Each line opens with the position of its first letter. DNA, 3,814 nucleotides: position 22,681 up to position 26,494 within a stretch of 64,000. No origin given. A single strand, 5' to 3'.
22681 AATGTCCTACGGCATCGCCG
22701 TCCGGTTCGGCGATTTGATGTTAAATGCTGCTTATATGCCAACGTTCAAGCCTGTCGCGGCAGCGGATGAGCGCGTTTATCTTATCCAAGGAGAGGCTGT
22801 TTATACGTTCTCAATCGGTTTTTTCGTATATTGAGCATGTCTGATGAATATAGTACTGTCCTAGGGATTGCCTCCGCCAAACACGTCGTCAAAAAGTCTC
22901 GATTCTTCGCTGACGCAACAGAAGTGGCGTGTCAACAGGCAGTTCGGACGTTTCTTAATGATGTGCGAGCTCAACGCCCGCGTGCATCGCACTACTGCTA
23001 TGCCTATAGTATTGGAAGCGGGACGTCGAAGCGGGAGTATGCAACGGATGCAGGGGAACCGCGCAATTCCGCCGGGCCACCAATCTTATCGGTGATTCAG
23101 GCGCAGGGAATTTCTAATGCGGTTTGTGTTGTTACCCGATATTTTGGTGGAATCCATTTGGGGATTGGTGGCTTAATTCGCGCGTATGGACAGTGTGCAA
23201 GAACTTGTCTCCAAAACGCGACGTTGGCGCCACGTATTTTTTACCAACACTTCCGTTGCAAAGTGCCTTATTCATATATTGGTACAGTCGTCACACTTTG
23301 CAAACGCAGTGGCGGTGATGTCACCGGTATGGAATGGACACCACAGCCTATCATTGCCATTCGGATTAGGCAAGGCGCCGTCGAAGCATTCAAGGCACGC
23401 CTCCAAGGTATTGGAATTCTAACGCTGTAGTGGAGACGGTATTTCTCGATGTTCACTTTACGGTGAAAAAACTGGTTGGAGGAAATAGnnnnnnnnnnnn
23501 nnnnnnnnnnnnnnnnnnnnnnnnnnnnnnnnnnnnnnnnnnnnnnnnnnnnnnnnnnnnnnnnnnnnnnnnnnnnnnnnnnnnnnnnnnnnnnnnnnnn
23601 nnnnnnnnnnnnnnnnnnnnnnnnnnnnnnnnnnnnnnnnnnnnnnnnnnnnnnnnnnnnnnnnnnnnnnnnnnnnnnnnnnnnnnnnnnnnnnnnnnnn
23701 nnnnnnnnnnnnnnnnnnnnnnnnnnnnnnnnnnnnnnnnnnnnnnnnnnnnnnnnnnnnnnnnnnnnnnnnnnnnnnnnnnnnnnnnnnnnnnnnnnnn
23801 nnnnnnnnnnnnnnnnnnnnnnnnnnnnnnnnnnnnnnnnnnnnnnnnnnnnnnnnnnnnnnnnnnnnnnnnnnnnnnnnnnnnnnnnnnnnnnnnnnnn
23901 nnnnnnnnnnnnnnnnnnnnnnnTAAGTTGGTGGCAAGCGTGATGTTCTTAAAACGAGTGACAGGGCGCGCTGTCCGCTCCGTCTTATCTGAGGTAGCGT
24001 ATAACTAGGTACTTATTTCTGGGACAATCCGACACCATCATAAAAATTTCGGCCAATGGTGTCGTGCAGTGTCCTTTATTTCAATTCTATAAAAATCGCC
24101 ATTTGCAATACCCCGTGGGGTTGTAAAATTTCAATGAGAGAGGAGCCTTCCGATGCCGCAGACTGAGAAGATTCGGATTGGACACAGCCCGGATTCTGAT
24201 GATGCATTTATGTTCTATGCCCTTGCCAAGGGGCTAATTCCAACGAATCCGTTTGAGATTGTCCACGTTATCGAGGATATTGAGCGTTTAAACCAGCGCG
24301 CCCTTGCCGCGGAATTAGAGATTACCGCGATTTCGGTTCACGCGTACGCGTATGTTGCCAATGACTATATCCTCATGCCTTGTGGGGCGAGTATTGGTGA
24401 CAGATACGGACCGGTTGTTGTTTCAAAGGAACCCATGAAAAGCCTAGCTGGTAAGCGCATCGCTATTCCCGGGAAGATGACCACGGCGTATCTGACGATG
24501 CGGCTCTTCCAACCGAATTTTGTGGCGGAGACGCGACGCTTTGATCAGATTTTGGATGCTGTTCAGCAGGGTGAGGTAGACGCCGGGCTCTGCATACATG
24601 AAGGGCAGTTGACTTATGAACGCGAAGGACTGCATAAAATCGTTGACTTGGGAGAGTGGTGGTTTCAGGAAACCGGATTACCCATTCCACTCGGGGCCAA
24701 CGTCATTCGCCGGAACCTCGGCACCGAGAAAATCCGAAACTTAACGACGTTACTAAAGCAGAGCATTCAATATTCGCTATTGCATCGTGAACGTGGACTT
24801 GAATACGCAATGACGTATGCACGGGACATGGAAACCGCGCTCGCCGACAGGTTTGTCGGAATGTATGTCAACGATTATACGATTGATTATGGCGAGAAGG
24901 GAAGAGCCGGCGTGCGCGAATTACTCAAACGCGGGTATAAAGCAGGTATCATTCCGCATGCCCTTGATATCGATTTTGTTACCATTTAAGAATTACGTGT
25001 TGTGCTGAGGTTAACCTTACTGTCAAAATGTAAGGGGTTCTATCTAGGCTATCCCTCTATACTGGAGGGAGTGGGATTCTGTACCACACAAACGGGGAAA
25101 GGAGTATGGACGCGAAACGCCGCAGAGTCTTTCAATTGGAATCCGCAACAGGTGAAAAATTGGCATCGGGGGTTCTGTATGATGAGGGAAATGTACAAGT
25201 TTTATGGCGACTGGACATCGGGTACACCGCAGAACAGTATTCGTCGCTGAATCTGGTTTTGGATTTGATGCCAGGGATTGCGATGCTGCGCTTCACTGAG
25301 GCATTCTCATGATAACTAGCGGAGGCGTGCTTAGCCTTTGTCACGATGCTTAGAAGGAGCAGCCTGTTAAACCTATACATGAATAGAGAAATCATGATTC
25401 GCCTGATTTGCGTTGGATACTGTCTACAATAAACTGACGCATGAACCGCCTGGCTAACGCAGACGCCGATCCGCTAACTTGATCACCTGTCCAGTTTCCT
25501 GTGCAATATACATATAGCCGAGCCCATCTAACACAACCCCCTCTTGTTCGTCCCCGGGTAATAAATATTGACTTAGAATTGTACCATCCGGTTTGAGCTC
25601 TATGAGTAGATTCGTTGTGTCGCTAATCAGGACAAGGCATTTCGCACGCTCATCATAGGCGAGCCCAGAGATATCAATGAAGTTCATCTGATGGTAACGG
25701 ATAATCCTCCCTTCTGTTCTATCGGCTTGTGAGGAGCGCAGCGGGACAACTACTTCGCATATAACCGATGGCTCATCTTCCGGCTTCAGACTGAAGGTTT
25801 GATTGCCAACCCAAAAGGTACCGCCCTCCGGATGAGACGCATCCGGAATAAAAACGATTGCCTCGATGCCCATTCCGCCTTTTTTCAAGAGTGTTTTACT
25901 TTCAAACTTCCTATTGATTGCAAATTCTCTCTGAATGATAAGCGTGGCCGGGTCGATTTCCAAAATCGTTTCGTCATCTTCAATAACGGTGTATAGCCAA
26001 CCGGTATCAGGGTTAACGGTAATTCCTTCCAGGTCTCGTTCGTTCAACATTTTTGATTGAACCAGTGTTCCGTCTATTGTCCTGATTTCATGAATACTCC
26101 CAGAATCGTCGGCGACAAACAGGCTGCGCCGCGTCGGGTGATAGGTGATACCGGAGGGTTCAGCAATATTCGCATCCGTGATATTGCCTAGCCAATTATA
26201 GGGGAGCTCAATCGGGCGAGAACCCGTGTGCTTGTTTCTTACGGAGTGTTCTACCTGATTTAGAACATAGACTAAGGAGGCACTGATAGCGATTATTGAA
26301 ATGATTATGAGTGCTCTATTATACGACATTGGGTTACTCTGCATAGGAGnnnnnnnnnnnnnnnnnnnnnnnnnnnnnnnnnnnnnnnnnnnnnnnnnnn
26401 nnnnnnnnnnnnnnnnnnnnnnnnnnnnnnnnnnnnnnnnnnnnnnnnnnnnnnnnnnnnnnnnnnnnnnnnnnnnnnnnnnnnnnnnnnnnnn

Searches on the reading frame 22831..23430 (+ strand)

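Call 29: search_protein_families(library=pfam, proteins=[window:22831-23430:+], max_evalue=0.00001)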
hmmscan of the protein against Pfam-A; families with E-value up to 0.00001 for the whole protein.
window:22831-23430:+ (199 aa): 1 family
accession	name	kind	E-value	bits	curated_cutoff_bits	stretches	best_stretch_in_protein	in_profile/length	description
PF01205.25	UPF0029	-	7.5e-34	116.4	27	1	21-127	1-107/107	Uncharacterized protein family UPF0029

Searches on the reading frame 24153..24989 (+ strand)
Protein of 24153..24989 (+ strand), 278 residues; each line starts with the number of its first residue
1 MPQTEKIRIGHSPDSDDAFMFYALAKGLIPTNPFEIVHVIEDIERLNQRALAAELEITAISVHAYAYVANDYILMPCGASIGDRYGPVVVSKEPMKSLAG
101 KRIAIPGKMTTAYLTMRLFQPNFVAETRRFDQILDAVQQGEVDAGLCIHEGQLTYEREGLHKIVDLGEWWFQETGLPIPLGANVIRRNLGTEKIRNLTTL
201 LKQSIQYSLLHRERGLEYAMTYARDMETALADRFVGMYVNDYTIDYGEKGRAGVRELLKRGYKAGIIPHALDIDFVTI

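Call 29: search_protein_families(library=pfam, proteins=[window:24153-24989:+], max_evalue=0.00001)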
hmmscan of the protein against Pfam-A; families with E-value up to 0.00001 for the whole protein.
window:24153-24989:+ (278 aa): 1 family
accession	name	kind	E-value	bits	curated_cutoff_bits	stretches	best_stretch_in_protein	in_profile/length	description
PF02621.19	VitK2_biosynth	-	3.9e-80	269.4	26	1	7-262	1-251/252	Menaquinone biosynthesis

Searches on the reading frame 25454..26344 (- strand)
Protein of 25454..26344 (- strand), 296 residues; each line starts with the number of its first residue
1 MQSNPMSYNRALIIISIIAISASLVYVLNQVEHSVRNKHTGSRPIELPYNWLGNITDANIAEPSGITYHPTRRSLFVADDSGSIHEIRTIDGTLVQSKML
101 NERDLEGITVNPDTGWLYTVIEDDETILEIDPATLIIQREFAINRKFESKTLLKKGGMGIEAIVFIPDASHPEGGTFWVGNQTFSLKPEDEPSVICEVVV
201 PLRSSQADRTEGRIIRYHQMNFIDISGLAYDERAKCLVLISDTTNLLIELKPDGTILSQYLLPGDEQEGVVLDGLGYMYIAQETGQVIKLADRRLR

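Call 29: search_protein_families(library=pfam, proteins=[window:25454-26344:-], max_evalue=0.00001)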
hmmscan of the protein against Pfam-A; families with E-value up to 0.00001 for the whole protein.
window:25454-26344:- (296 aa): 2 families
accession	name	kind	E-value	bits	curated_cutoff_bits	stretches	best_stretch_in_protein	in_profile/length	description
PF06977.17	SdiA-regulated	-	2.5e-13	50.2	21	1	62-283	24-241/249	SdiA-regulated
PF13449.12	Phytase-like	-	7.9e-08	33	27.6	0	65-183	8-144/284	Esterase-like activity of phytase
